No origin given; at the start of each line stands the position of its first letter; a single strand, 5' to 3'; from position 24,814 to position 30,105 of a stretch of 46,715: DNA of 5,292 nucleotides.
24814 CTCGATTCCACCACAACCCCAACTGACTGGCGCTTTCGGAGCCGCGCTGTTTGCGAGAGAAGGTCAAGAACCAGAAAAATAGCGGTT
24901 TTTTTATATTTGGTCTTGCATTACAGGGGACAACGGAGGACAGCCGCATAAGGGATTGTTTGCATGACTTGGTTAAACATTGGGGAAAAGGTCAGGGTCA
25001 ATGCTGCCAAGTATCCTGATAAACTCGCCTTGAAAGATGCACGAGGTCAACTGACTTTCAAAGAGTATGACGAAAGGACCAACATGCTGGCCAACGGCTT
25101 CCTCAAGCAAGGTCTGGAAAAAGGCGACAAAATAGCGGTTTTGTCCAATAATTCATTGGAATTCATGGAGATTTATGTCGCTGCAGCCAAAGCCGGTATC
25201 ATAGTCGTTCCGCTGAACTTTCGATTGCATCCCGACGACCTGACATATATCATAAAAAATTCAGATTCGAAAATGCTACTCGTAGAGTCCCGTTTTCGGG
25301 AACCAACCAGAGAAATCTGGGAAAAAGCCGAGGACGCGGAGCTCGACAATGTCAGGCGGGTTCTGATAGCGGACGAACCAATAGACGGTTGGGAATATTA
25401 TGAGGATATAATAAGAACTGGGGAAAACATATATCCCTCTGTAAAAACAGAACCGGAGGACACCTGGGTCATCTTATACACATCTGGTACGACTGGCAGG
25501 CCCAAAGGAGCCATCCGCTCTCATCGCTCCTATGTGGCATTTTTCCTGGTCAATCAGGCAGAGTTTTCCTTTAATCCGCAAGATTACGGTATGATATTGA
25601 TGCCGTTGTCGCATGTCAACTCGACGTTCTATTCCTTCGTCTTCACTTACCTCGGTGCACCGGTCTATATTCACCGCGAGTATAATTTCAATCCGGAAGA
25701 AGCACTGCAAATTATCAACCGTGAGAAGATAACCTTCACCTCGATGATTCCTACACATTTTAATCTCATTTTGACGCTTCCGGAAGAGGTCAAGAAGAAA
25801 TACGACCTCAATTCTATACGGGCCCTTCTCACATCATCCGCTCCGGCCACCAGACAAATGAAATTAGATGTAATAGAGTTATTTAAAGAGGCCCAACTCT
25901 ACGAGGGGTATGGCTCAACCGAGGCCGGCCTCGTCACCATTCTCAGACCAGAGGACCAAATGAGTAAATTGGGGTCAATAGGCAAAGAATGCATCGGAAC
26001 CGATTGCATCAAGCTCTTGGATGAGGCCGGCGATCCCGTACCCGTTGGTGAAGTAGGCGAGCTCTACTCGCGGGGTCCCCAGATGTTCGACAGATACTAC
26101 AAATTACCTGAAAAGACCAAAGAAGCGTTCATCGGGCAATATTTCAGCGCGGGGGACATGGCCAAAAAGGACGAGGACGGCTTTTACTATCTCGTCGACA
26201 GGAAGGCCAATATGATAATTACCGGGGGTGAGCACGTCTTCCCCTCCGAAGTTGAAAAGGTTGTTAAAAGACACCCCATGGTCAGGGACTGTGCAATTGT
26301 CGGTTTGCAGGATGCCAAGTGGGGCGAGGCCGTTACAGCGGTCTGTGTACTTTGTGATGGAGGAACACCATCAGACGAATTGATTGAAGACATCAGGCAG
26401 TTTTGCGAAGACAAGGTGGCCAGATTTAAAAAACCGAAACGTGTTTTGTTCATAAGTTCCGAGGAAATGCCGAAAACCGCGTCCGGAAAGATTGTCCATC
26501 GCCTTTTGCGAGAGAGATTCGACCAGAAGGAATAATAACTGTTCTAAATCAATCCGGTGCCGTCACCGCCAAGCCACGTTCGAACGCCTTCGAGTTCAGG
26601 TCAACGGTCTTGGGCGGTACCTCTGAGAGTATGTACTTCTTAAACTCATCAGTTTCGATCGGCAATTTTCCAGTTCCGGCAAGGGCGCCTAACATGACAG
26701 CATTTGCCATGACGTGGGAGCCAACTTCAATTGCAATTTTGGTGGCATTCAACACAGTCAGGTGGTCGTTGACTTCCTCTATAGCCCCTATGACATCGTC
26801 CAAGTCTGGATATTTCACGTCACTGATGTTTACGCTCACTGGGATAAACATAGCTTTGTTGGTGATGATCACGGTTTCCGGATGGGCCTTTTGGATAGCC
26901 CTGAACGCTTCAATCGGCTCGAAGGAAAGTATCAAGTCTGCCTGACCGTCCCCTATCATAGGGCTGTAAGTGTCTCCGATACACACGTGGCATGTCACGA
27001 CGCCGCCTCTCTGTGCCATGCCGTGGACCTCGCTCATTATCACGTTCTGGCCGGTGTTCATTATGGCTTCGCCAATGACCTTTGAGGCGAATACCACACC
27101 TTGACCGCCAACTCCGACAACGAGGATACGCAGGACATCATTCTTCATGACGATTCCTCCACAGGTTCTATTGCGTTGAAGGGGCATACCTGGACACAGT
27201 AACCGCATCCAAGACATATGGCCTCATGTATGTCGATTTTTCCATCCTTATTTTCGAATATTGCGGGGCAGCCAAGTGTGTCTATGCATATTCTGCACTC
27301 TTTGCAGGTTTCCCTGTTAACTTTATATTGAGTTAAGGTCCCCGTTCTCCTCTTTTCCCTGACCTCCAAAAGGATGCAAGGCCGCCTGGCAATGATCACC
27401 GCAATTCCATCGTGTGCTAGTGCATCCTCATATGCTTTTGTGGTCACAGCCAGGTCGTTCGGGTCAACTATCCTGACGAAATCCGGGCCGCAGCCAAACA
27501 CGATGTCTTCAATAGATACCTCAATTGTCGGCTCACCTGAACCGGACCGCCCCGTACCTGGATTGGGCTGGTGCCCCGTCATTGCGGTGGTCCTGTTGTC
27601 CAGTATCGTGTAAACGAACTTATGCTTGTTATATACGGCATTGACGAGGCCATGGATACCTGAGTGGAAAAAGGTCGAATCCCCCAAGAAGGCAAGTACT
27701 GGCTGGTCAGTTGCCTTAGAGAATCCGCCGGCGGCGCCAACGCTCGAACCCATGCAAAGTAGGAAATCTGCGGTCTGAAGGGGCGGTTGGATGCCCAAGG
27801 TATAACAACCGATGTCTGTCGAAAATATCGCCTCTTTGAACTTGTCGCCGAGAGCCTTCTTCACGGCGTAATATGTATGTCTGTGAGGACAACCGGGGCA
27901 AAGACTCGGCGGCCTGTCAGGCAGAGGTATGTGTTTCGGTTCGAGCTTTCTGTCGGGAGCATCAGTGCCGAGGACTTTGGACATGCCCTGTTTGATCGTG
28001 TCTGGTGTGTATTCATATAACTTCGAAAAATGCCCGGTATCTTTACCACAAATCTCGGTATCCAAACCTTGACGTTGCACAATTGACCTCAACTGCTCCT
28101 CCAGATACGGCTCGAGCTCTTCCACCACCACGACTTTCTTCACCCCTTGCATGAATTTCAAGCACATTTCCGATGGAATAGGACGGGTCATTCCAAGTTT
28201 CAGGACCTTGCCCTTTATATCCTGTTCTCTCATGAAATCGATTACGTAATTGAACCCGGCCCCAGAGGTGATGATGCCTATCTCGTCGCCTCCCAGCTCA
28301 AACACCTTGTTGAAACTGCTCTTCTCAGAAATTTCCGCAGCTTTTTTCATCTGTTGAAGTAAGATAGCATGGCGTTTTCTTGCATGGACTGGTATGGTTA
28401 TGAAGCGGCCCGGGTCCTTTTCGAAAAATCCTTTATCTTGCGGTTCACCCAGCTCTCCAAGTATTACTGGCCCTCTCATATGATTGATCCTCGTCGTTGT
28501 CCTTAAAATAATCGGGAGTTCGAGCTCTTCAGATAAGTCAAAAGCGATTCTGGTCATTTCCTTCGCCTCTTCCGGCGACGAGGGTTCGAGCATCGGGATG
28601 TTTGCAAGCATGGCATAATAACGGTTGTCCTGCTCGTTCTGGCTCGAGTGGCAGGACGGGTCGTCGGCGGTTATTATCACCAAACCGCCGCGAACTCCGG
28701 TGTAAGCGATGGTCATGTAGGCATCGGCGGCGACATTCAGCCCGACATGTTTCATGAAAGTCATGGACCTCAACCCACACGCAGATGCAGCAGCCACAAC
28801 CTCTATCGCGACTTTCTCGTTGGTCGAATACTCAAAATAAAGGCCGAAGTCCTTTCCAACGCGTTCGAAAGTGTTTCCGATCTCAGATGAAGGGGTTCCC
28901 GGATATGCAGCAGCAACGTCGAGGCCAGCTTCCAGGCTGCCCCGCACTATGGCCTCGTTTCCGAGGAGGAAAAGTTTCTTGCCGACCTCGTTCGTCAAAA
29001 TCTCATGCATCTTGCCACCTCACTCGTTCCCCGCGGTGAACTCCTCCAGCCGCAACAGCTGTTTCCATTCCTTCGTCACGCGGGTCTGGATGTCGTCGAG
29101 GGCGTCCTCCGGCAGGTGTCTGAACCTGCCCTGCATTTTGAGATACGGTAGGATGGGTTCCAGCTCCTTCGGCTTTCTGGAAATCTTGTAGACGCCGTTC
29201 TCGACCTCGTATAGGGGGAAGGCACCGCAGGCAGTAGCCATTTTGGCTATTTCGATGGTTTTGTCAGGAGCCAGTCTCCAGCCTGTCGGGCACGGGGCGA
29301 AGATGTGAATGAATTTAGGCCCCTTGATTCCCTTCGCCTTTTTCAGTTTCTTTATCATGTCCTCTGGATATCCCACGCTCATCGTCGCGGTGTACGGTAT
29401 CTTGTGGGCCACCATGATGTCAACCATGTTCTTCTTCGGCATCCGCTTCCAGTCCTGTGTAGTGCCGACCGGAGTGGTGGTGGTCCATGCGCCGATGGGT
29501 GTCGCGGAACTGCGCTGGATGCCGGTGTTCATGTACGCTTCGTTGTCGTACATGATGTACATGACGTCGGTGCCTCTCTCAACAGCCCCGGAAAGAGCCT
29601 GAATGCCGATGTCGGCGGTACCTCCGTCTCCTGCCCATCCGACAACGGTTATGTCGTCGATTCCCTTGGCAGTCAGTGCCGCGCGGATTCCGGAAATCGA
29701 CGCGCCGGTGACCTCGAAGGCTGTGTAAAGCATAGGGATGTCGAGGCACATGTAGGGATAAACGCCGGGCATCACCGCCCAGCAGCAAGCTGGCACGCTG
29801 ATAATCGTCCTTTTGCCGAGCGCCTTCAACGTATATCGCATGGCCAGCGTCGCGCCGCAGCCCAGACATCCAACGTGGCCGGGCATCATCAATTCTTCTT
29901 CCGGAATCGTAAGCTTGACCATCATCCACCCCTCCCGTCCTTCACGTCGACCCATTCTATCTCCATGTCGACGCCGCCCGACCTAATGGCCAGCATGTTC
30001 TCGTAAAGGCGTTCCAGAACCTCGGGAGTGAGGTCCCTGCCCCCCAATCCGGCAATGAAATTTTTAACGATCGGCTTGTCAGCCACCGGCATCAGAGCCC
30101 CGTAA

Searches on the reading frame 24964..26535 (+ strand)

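Call 7: search_protein_families(library=pfam, proteins=[window:24964-26535:+])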
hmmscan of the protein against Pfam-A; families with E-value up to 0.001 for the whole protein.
window:24964-26535:+ (523 aa): 2 families
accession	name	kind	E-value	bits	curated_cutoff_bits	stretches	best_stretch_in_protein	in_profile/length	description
PF00501.34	AMP-binding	-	1.1e-84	284.9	29.9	1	12-379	3-384/384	AMP-binding enzyme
PF13193.12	AMP-binding_C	-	4e-18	66.6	24.5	1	429-509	1-76/76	AMP-binding enzyme C-terminal domain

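Call 47: search_protein_families(library=ncbifam, proteins=[window:24964-26535:+], max_evalue=0.00001)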
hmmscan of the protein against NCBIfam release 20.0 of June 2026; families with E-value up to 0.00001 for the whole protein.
window:24964-26535:+ (523 aa): 106 families (the best 25 are shown)
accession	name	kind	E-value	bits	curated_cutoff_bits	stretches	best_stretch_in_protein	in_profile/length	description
NF004837.0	PRK06187.1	subfamily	4.1e-128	427.9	476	1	4-522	8-525/531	long-chain-fatty-acid--CoA ligase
NF006182.0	PRK08316.1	subfamily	3e-113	379.1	663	1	6-522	13-520/523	fatty acyl-CoA synthetase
NF052269.1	Staph_lig_FadD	equivalog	2.6e-100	336.2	650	1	19-520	15-494/499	long-chain-fatty-acid--CoA ligase FadD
NF005307.0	PRK06839.1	equivalog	4.1e-95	319.3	748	1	11-517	9-491/496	o-succinylbenzoate--CoA ligase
NF009071.0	PRK12406.1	subfamily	1.9e-92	310.3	701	1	29-521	12-504/510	acyl-CoA synthetase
NF005857.1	PRK07786.1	exception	2.4e-92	310.1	733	1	10-519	15-512/513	fatty-acid--CoA ligase FadD5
NF005676.0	PRK07470.1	equivalog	6.5e-89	299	774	1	4-521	20-531/544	acyl-CoA synthetase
NF004797.0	PRK06145.1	equivalog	4.8e-88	295.7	850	1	5-521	3-497/499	acyl-CoA synthetase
NF038341.1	ligase_FadD4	exception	4.1e-86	289.4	850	1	21-519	14-504/506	fatty-acid--CoA ligase FadD4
NF005863.0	PRK07798.1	subfamily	3.7e-84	283.2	543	1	4-516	4-528/540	acyl-CoA synthetase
NF002966.0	PRK03640.1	equivalog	3.9e-81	273.1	556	1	13-519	11-480/483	o-succinylbenzoate--CoA ligase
NF047394.1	AcylCoAsynMbcS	equivalog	1.8e-80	271.1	850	1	25-519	37-520/525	acyl-CoA synthetase MbcS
NF006181.0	PRK08314.1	subfamily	6.3e-80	269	705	2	143-520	183-555/563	long-chain-fatty-acid--CoA ligase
NF009233.0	PRK12583.1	subfamily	4.8e-78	262.9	832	1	6-518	20-549/558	fatty acid CoA ligase family protein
NF005702.0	PRK07514.1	subfamily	3.7e-77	259.8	558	1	13-521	12-502/506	malonyl-CoA synthase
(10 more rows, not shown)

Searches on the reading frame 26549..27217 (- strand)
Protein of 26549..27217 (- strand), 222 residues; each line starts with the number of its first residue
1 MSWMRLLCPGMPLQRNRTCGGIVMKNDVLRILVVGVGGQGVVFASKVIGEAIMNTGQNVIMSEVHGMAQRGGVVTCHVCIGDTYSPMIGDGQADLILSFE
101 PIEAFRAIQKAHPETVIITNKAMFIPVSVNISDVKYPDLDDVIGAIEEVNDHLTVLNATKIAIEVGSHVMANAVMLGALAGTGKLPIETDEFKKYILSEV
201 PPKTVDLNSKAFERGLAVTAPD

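Call 7: search_protein_families(library=pfam, proteins=[window:26549-27217:-])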
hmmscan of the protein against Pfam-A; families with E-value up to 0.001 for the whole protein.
window:26549-27217:- (222 aa): 1 family
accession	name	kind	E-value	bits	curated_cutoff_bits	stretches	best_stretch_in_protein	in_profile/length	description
PF01558.24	POR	-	7.1e-40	137.4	27.4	1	37-216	1-172/173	Pyruvate ferredoxin/flavodoxin oxidoreductase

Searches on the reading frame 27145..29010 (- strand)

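Call 8: search_protein_families(library=pfam, proteins=[window:27145-29010:-])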
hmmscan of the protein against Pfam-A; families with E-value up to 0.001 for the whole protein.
window:27145-29010:- (621 aa): 9 families
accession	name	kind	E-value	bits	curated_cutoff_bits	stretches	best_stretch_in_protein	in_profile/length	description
PF02775.26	TPP_enzyme_C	-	7.6e-22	78.2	21.9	1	399-540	1-150/151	Thiamine pyrophosphate enzyme, C-terminal TPP binding domain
PF01855.24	POR_N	-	1.1e-15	58.5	27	1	24-186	2-169/231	Pyruvate flavodoxin/ferredoxin oxidoreductase, thiamine diP-bdg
PF00037.32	Fer4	-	7.2e-07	29.2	21.1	1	593-615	2-24/24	4Fe-4S binding domain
PF13237.11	Fer4_10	-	4.3e-06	27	25.5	1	563-610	3-53/53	4Fe-4S dicluster domain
PF12797.12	Fer4_2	-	7.4e-06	26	24.5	1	593-611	4-22/22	4Fe-4S binding domain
PF12838.12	Fer4_7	-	2.5e-05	25.1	27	1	568-613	1-52/52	4Fe-4S dicluster domain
PF14697.11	Fer4_21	-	3.5e-05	24.3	35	1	564-615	3-58/59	4Fe-4S dicluster domain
PF12837.12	Fer4_6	-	0.00015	21.9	25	1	596-614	6-24/24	4Fe-4S binding domain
PF17147.9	PFOR_II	-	0.00031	21.5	27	1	253-298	15-60/102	Pyruvate:ferredoxin oxidoreductase core domain II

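Call 61: search_protein_families(library=ncbifam, proteins=[window:27145-29010:-], max_evalue=0.001)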
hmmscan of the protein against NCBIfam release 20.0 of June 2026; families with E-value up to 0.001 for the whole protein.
window:27145-29010:- (621 aa): 46 families (the best 25 are shown)
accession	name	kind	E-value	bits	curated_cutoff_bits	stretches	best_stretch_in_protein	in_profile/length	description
TIGR03336.1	IOR_alpha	equivalog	3.5e-244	811.6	650.9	1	12-614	2-595/595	indolepyruvate ferredoxin oxidoreductase subunit alpha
NF009589.0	PRK13030.1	subfamily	6.6e-40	136.7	816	1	70-485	108-547/1170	indolepyruvate ferredoxin oxidoreductase family protein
NF009588.0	PRK13029.1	subfamily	2e-25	88.9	952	2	335-617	422-677/1196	indolepyruvate ferredoxin oxidoreductase family protein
TIGR03710.1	OAFO_sf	subfamily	4.6e-19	68.4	482.75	2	7-84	188-265/561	2-oxoacid:acceptor oxidoreductase subunit alpha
NF005507.0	PRK07119.1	subfamily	3.7e-18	65.5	399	1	11-330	3-337/352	3-methyl-2-oxobutanoate dehydrogenase subunit VorB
NF006412.0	PRK08659.1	equivalog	4.3e-18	65.7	411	1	11-186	4-185/378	2-oxoacid:acceptor oxidoreductase subunit alpha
TIGR02700.1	flavo_MJ0208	hypoth_equivalog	6.7e-12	45.2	251.35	1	556-615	137-195/234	dihydromethanopterin reductase (acceptor)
NF007206.0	PRK09627.1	equivalog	1.8e-09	37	579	1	16-192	7-189/375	2-oxoglutarate synthase subunit alpha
TIGR02179.1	PorD_KorD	subfamily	3.3e-08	33.5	60.05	1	564-619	22-77/78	2-oxoacid:acceptor oxidoreductase, delta subunit, pyruvate/2-ketoisovalerate family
NF040682.1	PorA_Arch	equivalog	4e-08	32.6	550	1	16-112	7-103/387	pyruvate synthase subunit PorA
TIGR03149.1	cyt_nit_nrfC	equivalog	6.1e-08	32.3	377.6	1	560-619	85-149/225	cytochrome c nitrite reductase Fe-S protein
NF041778.1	hetero_SS_HdrA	equivalog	1.8e-07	29.4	1400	1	525-615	550-634/771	ferredoxin:CoB-CoM heterodisulfide reductase subunit HdrA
NF008820.0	PRK11866.1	equivalog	2.5e-07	30.4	402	1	365-549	12-205/287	2-oxoacid ferredoxin oxidoreductase subunit beta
NF007201.0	PRK09622.1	equivalog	4.1e-07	29.3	590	0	17-166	15-168/405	2-oxoacid:ferredoxin oxidoreductase subunit alpha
NF040684.1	PorD_Arch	equivalog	5.2e-07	29.7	120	1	554-619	17-84/85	pyruvate synthase subunit PorD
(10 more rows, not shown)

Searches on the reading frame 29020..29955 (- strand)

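Call 8: search_protein_families(library=pfam, proteins=[window:29020-29955:-])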
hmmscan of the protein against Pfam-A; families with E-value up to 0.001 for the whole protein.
window:29020-29955:- (311 aa): 1 family
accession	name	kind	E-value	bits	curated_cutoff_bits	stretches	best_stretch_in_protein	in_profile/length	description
PF02775.26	TPP_enzyme_C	-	9.7e-19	68.1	21.9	1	89-218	33-151/151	Thiamine pyrophosphate enzyme, C-terminal TPP binding domain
